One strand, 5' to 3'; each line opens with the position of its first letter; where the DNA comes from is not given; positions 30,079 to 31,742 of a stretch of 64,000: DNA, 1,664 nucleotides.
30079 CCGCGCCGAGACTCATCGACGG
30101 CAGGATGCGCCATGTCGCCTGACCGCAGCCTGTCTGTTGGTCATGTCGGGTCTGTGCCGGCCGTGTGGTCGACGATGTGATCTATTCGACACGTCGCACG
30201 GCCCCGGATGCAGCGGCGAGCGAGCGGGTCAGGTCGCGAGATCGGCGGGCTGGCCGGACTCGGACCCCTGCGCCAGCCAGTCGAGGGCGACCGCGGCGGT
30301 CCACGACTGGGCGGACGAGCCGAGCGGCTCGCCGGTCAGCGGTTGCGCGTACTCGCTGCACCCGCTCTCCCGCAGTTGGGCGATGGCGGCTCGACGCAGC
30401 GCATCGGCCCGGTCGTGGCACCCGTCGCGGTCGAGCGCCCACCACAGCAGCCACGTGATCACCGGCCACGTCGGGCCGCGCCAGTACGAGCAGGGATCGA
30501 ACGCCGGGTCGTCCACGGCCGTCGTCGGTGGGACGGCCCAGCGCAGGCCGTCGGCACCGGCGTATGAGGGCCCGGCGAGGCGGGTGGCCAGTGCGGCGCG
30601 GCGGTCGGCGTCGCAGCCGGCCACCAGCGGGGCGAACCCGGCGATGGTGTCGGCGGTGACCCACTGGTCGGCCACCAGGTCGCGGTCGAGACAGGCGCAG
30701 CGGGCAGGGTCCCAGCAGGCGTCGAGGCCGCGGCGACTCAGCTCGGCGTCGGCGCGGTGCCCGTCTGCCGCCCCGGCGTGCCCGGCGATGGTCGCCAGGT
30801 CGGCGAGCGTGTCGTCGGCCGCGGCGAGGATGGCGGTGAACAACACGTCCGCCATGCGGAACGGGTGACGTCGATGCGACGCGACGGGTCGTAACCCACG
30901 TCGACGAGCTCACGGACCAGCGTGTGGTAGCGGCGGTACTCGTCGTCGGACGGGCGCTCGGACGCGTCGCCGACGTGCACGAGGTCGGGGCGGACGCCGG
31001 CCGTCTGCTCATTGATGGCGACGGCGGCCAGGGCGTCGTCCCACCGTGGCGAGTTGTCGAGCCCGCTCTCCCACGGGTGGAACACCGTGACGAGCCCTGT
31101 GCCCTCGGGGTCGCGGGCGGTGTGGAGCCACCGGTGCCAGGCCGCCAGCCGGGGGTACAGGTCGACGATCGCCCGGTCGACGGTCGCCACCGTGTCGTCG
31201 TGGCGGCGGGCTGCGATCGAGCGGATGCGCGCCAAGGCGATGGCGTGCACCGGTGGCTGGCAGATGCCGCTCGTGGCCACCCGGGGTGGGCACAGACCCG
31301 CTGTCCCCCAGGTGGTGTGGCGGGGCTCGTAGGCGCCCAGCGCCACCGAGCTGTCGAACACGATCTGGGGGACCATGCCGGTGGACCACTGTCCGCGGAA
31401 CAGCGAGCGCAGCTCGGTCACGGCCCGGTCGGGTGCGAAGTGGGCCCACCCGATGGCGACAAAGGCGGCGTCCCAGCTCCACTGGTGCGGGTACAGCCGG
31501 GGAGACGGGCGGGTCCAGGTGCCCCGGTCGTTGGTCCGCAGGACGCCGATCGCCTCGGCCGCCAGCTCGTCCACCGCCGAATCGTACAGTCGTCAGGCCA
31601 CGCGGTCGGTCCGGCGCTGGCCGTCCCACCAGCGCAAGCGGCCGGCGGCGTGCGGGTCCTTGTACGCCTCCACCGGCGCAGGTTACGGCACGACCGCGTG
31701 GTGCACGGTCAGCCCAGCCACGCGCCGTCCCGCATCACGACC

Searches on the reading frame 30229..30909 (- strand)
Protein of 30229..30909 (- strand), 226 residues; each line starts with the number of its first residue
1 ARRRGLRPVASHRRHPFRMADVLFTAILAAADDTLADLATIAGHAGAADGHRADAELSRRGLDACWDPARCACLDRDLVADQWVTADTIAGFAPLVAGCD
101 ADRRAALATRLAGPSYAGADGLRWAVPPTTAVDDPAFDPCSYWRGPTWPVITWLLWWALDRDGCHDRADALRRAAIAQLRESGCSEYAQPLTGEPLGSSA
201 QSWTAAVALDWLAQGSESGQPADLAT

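Call 33: search_protein_families(library=pfam, proteins=[window:30229-30909:-], max_evalue=0.001)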
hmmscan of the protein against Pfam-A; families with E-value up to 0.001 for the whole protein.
window:30229-30909:- (226 aa): 2 families
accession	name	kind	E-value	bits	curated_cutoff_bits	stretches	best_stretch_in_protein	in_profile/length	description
PF22422.2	MGH1-like_GH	-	1.4e-45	156.9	27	1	14-204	165-356/356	Mannosylglycerate hydrolase MGH1-like glycoside hydrolase domain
PF12899.13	Glyco_hydro_100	-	0.00017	20.9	23.6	1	133-206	347-423/435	Alkaline and neutral invertase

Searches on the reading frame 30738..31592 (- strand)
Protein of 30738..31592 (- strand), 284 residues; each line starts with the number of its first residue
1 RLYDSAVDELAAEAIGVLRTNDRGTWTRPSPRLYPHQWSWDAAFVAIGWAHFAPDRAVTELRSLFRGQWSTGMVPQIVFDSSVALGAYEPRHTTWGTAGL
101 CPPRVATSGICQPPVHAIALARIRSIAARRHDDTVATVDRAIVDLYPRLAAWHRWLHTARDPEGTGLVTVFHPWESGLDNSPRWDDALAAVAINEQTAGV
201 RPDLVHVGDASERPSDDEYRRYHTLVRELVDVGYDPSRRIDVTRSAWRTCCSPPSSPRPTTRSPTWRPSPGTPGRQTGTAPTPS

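Call 33: search_protein_families(library=pfam, proteins=[window:30738-31592:-], max_evalue=0.001)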
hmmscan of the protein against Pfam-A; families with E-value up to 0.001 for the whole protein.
window:30738-31592:- (284 aa): 1 family
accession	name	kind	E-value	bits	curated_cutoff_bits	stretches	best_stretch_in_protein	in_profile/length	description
PF22422.2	MGH1-like_GH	-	4.9e-54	184.7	27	1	34-238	1-163/356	Mannosylglycerate hydrolase MGH1-like glycoside hydrolase domain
